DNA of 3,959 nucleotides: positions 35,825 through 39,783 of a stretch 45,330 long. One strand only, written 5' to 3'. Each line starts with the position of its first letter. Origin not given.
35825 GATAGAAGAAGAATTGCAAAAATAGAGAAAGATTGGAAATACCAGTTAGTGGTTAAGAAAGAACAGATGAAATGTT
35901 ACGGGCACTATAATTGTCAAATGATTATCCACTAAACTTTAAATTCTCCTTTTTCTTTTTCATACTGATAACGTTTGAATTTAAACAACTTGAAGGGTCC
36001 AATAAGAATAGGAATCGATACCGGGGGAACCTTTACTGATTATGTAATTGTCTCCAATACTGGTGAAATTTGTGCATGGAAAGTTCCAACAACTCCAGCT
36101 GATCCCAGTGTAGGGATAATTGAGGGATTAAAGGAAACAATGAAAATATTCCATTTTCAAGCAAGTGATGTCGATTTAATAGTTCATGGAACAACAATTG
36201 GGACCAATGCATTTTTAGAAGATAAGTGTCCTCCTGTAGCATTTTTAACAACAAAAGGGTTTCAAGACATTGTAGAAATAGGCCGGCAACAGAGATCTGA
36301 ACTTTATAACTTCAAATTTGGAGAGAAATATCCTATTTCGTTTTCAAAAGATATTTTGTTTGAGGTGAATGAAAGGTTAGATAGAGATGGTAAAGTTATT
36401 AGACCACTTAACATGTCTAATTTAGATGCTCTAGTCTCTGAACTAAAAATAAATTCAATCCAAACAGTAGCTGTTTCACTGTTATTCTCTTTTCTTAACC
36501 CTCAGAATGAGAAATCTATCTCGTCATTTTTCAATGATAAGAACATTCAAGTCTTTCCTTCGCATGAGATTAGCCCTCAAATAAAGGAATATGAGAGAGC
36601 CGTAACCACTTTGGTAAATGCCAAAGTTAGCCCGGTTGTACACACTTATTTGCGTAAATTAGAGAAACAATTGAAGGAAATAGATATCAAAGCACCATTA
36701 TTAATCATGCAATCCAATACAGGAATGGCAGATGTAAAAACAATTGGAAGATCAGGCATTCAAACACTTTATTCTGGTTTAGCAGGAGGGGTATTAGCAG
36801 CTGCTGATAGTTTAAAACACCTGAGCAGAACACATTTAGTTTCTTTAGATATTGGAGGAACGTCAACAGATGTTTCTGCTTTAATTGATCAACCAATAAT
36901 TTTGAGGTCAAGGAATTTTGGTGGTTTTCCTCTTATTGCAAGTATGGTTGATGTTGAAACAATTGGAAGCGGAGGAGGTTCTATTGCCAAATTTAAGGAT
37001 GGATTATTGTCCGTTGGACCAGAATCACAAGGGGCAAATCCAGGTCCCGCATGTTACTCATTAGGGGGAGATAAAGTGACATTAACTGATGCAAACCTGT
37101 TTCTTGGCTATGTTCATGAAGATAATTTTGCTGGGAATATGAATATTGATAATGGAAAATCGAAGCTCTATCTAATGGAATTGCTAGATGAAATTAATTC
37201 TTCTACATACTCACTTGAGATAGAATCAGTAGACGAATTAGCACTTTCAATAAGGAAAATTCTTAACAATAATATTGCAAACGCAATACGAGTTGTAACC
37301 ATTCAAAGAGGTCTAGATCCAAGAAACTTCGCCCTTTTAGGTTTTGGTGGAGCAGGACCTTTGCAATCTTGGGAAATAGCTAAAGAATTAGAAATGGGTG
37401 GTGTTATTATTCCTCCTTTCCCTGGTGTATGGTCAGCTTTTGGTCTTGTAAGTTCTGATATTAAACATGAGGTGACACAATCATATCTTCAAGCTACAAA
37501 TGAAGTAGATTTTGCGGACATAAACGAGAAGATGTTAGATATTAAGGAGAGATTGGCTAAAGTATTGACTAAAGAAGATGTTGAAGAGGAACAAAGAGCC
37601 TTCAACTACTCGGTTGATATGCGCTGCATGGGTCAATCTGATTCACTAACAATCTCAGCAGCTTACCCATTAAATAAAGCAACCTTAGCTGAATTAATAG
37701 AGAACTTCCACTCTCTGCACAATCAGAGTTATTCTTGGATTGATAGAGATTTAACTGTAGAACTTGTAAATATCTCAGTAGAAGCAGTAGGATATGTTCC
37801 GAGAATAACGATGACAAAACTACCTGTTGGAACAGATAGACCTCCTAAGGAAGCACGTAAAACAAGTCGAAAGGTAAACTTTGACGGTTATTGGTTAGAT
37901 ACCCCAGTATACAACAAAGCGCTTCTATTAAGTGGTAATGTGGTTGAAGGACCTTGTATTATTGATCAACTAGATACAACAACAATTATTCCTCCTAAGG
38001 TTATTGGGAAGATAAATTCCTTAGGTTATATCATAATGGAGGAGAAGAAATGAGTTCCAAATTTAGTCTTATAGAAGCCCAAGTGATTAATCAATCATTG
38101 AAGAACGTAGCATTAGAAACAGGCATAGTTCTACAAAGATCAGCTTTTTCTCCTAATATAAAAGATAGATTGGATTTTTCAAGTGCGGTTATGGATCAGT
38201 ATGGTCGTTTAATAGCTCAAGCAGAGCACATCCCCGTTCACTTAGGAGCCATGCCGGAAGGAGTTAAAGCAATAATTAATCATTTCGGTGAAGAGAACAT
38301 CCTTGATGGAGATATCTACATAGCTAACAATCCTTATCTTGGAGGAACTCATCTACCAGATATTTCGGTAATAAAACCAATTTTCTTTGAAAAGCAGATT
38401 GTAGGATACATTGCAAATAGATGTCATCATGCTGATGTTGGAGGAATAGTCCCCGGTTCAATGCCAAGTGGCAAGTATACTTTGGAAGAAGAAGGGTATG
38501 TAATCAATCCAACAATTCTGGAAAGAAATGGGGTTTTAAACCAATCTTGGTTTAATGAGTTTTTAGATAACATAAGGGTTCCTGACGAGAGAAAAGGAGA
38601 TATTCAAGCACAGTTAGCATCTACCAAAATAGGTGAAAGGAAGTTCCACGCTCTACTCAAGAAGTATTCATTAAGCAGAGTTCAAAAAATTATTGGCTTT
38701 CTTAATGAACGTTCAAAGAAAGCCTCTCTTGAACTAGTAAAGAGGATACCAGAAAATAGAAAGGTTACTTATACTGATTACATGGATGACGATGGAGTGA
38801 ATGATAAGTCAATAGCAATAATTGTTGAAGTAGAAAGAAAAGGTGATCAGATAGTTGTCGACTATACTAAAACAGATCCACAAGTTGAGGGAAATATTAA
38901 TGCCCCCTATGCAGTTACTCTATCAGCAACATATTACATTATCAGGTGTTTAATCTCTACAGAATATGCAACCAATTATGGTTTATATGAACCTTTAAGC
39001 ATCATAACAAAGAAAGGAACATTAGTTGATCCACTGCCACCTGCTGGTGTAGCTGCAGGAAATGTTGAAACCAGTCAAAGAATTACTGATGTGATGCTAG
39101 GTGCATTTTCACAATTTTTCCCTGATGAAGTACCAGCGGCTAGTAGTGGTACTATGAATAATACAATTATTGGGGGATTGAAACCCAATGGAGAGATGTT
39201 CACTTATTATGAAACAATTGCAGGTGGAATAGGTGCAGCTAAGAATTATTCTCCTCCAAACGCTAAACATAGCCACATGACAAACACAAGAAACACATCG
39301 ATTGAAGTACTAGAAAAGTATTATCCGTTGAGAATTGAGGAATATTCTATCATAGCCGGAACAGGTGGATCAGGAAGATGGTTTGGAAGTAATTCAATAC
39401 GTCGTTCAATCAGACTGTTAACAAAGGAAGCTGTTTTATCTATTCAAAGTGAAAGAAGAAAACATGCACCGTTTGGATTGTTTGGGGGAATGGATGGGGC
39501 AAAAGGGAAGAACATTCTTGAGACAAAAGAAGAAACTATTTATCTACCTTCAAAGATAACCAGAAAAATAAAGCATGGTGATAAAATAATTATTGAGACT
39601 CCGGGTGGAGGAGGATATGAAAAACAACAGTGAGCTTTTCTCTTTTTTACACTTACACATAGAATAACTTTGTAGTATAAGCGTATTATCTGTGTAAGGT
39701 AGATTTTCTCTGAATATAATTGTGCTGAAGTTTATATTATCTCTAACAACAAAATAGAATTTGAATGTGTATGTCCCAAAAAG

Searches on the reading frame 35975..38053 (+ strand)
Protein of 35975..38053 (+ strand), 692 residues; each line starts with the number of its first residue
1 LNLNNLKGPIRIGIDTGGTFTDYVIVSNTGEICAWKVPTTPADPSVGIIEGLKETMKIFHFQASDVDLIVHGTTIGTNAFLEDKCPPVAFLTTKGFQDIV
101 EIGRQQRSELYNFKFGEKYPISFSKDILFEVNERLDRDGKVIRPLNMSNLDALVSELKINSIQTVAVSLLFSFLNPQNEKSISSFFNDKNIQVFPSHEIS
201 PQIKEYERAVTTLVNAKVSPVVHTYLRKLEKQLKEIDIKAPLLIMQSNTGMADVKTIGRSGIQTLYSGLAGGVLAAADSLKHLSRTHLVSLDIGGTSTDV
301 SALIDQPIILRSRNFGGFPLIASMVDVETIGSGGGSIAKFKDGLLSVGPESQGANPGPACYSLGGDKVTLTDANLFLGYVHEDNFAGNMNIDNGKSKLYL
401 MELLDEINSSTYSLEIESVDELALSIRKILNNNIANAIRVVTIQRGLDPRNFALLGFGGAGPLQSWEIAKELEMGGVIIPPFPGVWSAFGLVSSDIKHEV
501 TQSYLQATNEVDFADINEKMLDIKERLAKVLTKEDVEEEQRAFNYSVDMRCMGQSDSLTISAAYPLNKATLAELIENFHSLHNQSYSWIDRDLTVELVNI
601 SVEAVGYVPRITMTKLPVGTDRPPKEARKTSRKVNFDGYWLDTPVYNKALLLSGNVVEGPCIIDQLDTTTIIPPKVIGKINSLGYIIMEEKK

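Call 12: search_protein_families(library=pfam, proteins=[window:35975-38053:+])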
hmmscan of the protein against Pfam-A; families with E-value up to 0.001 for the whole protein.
window:35975-38053:+ (692 aa): 3 families
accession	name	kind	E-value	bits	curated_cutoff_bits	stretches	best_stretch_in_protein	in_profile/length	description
PF01968.24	Hydantoinase_A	-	2.1e-77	260.7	22.9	1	208-499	1-290/291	Hydantoinase/oxoprolinase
PF05378.19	Hydant_A_N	-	5.9e-49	166.6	25.2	1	11-185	1-171/176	Hydantoinase/oxoprolinase N-terminal region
PF19278.4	Hydant_A_C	-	7.7e-17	61.7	21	1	515-675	13-177/193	Hydantoinase/oxoprolinase C-terminal domain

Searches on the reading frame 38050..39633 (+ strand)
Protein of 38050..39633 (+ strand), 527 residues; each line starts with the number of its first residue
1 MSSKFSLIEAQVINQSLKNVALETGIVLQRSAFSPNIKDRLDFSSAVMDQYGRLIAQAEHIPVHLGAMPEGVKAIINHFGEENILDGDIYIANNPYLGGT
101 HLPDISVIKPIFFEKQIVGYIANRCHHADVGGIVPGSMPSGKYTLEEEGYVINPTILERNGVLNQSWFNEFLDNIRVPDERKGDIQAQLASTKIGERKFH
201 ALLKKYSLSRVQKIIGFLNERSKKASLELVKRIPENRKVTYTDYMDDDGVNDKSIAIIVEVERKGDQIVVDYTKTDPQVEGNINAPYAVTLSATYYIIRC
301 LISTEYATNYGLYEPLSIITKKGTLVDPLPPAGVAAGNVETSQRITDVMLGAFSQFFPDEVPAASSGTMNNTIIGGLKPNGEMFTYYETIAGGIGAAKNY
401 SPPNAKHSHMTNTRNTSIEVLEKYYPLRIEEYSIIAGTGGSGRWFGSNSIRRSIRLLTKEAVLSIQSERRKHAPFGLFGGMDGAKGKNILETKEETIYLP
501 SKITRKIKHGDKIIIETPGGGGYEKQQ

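Call 12: search_protein_families(library=pfam, proteins=[window:38050-39633:+])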
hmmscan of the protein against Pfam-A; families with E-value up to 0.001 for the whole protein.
window:38050-39633:+ (527 aa): 1 family
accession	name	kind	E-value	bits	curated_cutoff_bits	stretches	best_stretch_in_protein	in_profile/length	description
PF02538.19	Hydantoinase_B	-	2.1e-179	597.7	26.8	1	8-523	3-516/519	Hydantoinase B/oxoprolinase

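Call 13: find_encoding_contigs(protein=window:38050-39633:+, flank=10000, max_places=6)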
Protein window:38050-39633:+ (527 aa): 5 contigs read that carry it; 4 places shown.
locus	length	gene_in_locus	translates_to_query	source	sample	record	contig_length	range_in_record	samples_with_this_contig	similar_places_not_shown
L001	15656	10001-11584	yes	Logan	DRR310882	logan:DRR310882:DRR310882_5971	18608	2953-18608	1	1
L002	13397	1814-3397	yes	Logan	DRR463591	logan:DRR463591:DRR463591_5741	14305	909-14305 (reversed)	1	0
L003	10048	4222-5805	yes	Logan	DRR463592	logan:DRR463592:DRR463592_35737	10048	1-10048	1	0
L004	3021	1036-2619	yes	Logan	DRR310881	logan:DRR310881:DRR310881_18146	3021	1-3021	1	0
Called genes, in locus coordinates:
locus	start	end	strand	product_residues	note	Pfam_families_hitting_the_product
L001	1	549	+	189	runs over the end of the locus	PF00106:adh_short, PF13561:adh_short_C2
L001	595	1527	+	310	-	PF01926:MMR_HSR1, PF02421:FeoB_N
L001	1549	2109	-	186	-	PF13240:Zn_Ribbon_1 (weak), PF13248:Zn_ribbon_3 (weak)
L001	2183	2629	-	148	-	-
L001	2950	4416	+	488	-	PF13347:MFS_2, PF07690:MFS_1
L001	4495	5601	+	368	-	-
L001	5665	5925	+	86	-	-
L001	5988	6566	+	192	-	PF03352:Adenine_glyco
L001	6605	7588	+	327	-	PF00248:Aldo_ket_red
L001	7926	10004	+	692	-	PF05378:Hydant_A_N, PF01968:Hydantoinase_A, PF19278:Hydant_A_C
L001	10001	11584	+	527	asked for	PF02538:Hydantoinase_B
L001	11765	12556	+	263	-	PF00378:ECH_1, PF16113:ECH_2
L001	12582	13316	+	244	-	PF01325:Fe_dep_repress, PF22167:PH0730-like_N (weak), PF01047:MarR (weak), PF02742:Fe_dep_repr_C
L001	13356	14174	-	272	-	PF00198:2-oxoacid_dh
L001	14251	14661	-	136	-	-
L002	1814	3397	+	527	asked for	PF02538:Hydantoinase_B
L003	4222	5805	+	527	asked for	PF02538:Hydantoinase_B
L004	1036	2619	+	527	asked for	PF02538:Hydantoinase_B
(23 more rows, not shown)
